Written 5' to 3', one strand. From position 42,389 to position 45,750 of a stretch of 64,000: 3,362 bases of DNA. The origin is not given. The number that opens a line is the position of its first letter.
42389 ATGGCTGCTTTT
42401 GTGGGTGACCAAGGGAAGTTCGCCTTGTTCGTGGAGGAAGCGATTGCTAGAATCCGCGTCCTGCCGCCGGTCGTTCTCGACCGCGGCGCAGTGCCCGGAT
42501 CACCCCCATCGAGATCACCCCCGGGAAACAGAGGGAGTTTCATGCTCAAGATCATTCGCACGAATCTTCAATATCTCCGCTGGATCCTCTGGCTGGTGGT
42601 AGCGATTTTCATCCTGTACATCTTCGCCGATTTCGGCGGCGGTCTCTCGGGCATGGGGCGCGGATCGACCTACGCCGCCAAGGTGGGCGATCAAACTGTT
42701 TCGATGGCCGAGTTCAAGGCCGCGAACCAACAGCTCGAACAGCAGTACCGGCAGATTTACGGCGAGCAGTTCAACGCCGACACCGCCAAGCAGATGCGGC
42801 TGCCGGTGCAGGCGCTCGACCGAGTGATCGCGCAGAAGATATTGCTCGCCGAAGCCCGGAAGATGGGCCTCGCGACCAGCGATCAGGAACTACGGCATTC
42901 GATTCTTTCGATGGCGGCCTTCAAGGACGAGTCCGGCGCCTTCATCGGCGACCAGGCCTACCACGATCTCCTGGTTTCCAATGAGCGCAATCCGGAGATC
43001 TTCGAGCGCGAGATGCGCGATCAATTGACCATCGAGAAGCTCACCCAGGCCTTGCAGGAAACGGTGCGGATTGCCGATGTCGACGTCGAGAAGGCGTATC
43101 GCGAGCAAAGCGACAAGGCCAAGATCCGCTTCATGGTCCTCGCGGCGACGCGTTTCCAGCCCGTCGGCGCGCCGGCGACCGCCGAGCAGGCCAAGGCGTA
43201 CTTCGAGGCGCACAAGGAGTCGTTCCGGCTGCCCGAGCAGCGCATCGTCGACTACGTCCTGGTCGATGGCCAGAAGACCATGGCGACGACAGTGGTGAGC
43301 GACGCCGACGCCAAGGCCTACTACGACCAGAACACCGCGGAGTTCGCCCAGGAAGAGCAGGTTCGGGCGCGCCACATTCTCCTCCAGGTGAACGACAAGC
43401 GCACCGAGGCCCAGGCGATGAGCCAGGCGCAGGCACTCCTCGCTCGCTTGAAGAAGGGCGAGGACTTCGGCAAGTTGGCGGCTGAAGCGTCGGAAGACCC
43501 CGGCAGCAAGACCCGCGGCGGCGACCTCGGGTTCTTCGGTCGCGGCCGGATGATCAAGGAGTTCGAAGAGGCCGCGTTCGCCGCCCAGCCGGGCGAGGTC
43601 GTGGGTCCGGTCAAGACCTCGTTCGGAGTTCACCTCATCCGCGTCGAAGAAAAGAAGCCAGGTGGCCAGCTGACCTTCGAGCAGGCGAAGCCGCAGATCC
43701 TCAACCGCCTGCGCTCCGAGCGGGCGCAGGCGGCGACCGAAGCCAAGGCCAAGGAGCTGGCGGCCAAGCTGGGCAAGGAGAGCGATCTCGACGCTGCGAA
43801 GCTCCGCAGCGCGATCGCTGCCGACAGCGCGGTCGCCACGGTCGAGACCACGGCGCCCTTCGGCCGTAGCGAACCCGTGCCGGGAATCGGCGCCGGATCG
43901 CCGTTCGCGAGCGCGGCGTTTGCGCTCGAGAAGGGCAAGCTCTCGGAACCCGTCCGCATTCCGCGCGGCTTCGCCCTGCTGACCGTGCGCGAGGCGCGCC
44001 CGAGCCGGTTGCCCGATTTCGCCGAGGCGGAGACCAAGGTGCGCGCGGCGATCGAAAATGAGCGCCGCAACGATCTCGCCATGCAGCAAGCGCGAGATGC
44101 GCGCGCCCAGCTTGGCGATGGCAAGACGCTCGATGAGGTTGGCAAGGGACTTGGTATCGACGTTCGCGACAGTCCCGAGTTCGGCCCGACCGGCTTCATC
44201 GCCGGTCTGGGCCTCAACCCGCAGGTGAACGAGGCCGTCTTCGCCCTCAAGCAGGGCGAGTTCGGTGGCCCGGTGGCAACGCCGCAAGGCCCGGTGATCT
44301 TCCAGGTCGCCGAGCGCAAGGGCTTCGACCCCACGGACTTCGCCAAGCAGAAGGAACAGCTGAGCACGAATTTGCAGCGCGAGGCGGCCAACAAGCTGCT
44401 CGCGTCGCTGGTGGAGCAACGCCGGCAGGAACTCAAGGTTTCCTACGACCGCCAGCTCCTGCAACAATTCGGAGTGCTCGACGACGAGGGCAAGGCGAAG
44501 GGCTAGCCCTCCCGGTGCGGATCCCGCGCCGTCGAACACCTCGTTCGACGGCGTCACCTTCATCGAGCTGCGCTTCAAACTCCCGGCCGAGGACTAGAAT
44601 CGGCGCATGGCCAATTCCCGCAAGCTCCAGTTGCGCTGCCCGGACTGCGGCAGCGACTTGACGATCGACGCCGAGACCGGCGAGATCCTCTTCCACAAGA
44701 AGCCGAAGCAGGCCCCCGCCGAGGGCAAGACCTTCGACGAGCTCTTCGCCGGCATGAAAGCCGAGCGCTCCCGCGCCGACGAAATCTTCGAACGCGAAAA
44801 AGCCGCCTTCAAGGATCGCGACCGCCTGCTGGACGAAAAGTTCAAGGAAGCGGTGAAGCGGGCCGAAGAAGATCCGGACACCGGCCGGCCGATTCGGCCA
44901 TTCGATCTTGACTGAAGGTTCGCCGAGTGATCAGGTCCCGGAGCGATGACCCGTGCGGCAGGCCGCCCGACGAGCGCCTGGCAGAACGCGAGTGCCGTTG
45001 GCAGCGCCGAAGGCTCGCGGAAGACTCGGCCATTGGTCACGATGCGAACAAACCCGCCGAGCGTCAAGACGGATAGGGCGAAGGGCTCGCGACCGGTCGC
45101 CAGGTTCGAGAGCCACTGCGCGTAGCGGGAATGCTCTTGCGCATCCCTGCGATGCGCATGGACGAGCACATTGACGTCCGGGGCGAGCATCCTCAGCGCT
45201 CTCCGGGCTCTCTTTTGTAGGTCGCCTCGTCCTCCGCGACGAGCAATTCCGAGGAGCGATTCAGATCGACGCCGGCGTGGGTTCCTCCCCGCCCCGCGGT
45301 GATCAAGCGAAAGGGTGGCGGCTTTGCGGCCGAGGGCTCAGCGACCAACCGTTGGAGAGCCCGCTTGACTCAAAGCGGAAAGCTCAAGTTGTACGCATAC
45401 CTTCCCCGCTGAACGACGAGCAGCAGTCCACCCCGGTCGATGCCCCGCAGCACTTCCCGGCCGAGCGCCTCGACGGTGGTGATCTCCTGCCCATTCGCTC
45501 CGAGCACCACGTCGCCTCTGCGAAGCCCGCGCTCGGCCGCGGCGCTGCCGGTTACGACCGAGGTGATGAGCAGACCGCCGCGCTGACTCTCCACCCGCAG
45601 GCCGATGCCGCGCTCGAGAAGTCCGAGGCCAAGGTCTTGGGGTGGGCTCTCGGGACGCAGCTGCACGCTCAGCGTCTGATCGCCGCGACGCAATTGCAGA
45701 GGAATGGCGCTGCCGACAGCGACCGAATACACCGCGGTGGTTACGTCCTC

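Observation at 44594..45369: Degenerate vapBC toxin-antitoxin locus interrupted by a small zinc-ribbon gene on the opposite strand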

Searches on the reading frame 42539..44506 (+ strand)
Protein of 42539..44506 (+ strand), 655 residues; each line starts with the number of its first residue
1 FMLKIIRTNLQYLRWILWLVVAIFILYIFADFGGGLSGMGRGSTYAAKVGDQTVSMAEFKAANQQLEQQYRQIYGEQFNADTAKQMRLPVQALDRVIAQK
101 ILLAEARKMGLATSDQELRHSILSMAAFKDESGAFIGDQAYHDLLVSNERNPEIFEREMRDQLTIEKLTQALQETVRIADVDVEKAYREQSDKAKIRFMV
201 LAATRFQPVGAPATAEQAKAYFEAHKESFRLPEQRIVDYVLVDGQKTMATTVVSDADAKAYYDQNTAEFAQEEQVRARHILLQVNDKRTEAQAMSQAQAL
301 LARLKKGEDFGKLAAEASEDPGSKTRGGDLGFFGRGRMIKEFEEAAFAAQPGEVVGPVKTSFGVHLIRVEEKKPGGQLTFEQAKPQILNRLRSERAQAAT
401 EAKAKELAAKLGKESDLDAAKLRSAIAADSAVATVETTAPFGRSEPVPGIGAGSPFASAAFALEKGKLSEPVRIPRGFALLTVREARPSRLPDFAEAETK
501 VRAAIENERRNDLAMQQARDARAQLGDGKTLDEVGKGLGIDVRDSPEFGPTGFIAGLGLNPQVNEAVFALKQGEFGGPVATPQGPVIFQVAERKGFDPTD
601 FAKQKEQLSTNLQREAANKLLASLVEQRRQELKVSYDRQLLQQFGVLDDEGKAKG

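Call 3: search_protein_families(library=pfam, proteins=[window:42539-44506:+], max_evalue=1)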
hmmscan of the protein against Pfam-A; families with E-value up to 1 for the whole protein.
window:42539-44506:+ (655 aa): 7 families
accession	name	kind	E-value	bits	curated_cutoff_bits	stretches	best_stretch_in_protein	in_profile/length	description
PF13145.12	Rotamase_2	-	1.6e-48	165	27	4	253-385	1-121/121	PPIC-type PPIASE domain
PF00639.27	Rotamase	-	2.1e-40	138.1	21.7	3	279-370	1-96/97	PPIC-type PPIASE domain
PF13616.12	Rotamase_3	-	8.7e-39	133.1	22.5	1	266-373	11-116/116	PPIC-type PPIASE domain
PF13624.11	SurA_N_3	-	4.9e-37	127.7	27.2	1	2-168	1-161/162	SurA-like N-terminal domain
PF13623.11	SurA_N_2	-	4.8e-24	85.3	28.5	1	3-135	1-136/145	SurA-like N-terminal domain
PF09312.16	SurA_N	-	0.0004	21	30.8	1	47-127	6-81/118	SurA N-terminal domain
PF20565.4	DUF6775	-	0.076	12.9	27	1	153-246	6-98/259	Probable metallopeptidase family (DUF6775)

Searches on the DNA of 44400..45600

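Call 48: search_rna_families(source=window, start=44400, end=45600, threshold=evalue, max_evalue=1)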
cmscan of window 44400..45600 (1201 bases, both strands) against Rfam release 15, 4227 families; matches with E-value up to 1: 0.
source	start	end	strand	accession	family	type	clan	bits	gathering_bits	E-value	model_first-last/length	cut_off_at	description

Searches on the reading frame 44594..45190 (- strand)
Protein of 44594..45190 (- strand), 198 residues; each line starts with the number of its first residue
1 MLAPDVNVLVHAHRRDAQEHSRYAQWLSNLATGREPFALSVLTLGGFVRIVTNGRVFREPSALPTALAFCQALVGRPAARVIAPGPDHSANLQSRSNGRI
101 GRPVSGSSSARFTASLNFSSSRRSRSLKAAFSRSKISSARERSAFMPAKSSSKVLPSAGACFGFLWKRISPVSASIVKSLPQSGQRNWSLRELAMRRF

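Call 3: search_protein_families(library=pfam, proteins=[window:44594-45190:-], max_evalue=1)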
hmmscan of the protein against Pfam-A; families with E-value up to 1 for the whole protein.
window:44594-45190:- (198 aa): 0 families

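Call 4: search_protein_families(library=ncbifam, proteins=[window:44594-45190:-], max_evalue=1)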
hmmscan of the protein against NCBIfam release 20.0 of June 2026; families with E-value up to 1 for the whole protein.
window:44594-45190:- (198 aa): 1 family
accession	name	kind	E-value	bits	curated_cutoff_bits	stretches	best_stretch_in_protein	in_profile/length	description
TIGR00028.1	Mtu_PIN_fam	subfamily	4.2e-20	72.4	73.6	1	1-92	2-92/143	TA system VapC family ribonuclease toxin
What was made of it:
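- On VapC / PIN toxin, TIGR00028 subfamily: 72.4 bits, E=4.2e-20, covering only profile positions 2-92 of 143 (call 4).
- Checked: Formal searches give TIGR00028 Mtu_PIN_fam E=4.2e-20, residues 1-92 against profile positions 2-92 of 143 (call 4).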

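Call 6: find_homologous_proteins(query=window:44594-45190:-)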
Query window:44594-45190:- (198 aa): 246 proteins with E <= 0.001 among 1094 candidates; the best 120 are listed.
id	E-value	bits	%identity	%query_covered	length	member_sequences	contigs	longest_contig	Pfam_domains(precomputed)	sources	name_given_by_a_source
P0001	4.4e-30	123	59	56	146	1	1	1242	PF01850.28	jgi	jgi:toxin-antitoxin system PIN domain toxin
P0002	3.3e-29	120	57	51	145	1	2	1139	PF01850.28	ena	-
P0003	9.0e-29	119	58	49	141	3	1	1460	PF01850.28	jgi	jgi:toxin-antitoxin system PIN domain toxin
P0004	1.6e-28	118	58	56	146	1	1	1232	PF01850.28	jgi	jgi:toxin-antitoxin system PIN domain toxin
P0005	2.1e-28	118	54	56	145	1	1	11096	PF01850.28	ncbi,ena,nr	ncbi:MAG: type II toxin-antitoxin system VapC family toxin [Acidobacteria bacterium]|nr:type II toxi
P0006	2.2e-28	117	63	47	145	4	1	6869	PF01850.28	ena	-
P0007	3.6e-28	117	65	44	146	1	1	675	PF01850.28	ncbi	-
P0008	5.6e-28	116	57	56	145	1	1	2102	PF01850.28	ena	-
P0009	5.7e-28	116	62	47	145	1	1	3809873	PF01850.28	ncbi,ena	-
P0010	7.2e-28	116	56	56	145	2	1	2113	PF01850.28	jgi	-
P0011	8.4e-28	116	55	56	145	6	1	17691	PF01850.28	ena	-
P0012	1.8e-27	115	66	45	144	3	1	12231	PF01850.28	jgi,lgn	jgi:hypothetical protein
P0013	3.2e-27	114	66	44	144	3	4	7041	PF01850.28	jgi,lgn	-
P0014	4.0e-27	113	55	56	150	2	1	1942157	PF01850.28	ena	-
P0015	4.1e-27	113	59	50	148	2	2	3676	PF01850.28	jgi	jgi:toxin-antitoxin system PIN domain toxin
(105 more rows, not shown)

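Call 13: find_encoding_contigs(protein=P0001, flank=3000, max_places=3)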
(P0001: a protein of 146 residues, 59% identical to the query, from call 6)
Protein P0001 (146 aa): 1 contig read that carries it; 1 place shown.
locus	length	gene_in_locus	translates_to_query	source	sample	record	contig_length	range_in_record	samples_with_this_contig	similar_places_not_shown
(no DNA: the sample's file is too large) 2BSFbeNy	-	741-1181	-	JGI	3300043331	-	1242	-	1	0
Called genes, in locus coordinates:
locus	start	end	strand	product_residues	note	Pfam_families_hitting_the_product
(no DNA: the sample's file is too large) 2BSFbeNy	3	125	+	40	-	?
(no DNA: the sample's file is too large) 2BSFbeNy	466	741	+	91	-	-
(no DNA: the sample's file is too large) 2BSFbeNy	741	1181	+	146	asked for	PF01850:PIN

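Call 14: find_encoding_contigs(protein=P0005, flank=3000, max_places=3)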
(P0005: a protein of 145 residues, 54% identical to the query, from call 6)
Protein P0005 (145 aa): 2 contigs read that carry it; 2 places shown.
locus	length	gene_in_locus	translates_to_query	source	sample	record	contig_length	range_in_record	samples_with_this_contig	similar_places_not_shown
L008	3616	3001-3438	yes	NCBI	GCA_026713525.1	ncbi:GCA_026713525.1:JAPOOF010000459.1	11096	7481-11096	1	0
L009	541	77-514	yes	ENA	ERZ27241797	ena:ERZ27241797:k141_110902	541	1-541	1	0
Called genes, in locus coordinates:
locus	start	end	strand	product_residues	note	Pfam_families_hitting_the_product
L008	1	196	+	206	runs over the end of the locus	PF08269:dCache_2, PF17200:sCache_2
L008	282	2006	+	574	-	PF14306:PUA_2, PF01747:ATP-sulfurylase, PF01583:APS_kinase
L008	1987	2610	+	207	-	PF13875:DUF4202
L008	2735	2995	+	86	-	-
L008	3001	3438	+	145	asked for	PF01850:PIN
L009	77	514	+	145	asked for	PF01850:PIN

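Call 39: search_protein_families(library=pfam, proteins=[L008:2735-2992:+], max_evalue=1)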
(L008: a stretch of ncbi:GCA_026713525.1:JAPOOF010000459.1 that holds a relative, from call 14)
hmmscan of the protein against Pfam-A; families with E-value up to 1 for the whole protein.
L008:2735-2992:+ (86 aa): 4 families
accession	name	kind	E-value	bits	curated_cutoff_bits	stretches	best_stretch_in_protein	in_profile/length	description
PF01402.27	RHH_1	-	0.00013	22.2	20.5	1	2-39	1-38/39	Ribbon-helix-helix protein, copG family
PF13467.12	RHH_4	-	0.0021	18.5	25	1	2-33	12-43/67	Ribbon-helix-helix domain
PF07878.17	RHH_5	-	0.0022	18.1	26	1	2-41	3-42/43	CopG-like RHH_1 or ribbon-helix-helix domain, RHH_5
PF19891.5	DUF6364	-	0.032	15.1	27.3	1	4-36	6-38/70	Family of unknown function (DUF6364)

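Call 43: search_solved_structures(query=P0001, max_evalue=0.01, show_alignments=1)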
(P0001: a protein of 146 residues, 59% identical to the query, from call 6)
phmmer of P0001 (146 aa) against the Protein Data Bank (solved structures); distinct sequences matched with E-value up to 0.01: 1.
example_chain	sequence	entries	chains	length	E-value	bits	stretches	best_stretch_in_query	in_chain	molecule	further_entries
7vwo_A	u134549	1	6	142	4.4e-30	108.3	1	1-142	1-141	Ribonuclease VapC43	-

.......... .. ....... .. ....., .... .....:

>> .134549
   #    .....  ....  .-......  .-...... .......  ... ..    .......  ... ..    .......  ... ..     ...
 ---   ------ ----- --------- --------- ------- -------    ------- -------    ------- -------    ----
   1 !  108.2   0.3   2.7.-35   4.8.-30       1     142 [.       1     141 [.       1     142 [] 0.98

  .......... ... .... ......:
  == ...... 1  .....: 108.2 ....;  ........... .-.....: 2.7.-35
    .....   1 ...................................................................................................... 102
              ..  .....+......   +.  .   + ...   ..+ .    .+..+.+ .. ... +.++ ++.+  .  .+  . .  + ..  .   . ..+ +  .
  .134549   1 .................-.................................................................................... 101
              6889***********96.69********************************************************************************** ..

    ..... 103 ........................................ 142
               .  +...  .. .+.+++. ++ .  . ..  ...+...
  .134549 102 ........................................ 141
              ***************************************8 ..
